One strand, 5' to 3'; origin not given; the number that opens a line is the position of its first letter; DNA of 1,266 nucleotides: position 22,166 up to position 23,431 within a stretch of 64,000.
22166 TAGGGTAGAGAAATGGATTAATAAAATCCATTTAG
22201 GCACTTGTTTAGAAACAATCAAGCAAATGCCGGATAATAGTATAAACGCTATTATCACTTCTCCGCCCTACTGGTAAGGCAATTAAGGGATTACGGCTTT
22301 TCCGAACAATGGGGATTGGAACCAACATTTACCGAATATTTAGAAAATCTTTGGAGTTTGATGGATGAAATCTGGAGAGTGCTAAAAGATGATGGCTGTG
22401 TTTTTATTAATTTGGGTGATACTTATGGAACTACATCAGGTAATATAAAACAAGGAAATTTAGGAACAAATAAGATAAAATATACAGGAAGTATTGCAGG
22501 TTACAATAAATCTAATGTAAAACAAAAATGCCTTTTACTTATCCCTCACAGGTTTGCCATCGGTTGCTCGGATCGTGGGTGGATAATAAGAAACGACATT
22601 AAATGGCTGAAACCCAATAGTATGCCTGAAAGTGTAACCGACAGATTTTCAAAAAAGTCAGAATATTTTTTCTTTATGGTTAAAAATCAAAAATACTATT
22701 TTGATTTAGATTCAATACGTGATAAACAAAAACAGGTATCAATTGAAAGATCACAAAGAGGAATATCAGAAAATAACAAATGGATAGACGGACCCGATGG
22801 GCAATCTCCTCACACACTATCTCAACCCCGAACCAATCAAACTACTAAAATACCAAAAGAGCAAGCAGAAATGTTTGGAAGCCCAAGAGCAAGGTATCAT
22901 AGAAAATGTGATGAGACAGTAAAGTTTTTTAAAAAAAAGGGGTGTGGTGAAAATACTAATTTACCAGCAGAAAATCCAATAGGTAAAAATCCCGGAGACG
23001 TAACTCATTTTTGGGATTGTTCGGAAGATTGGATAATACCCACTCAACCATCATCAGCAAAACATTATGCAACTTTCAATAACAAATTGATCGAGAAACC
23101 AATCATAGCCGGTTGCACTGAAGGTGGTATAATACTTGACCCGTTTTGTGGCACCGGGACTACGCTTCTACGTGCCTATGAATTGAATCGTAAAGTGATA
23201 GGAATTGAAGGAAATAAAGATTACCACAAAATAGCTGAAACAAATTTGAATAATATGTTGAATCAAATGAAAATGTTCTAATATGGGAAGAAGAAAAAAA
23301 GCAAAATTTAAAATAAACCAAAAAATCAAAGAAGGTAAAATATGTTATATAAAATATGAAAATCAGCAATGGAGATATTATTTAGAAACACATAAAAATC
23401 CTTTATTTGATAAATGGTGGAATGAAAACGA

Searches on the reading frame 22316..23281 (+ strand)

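Call 5: search_protein_families(library=pfam, proteins=[window:22316-23281:+], max_evalue=0.01)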
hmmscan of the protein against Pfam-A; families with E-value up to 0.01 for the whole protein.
window:22316-23281:+ (321 aa): 5 families
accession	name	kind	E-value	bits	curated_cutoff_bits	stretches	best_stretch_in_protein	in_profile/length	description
PF01555.25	N6_N4_Mtase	-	3.2e-38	132.3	26.7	1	4-308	24-220/221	DNA methylase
PF01170.24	UPF0020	-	0.00031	20.9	22.3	1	264-297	23-56/197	RMKL-like, methyltransferase domain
PF08241.18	Methyltransf_11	-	0.002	19.2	21.2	0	6-31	70-95/95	Methyltransferase domain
PF13847.12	Methyltransf_31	-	0.0022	18.1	27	0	270-311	4-48/145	Methyltransferase domain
PF13649.12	Methyltransf_25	-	0.0035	18.4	27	0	273-312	1-42/97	Methyltransferase domain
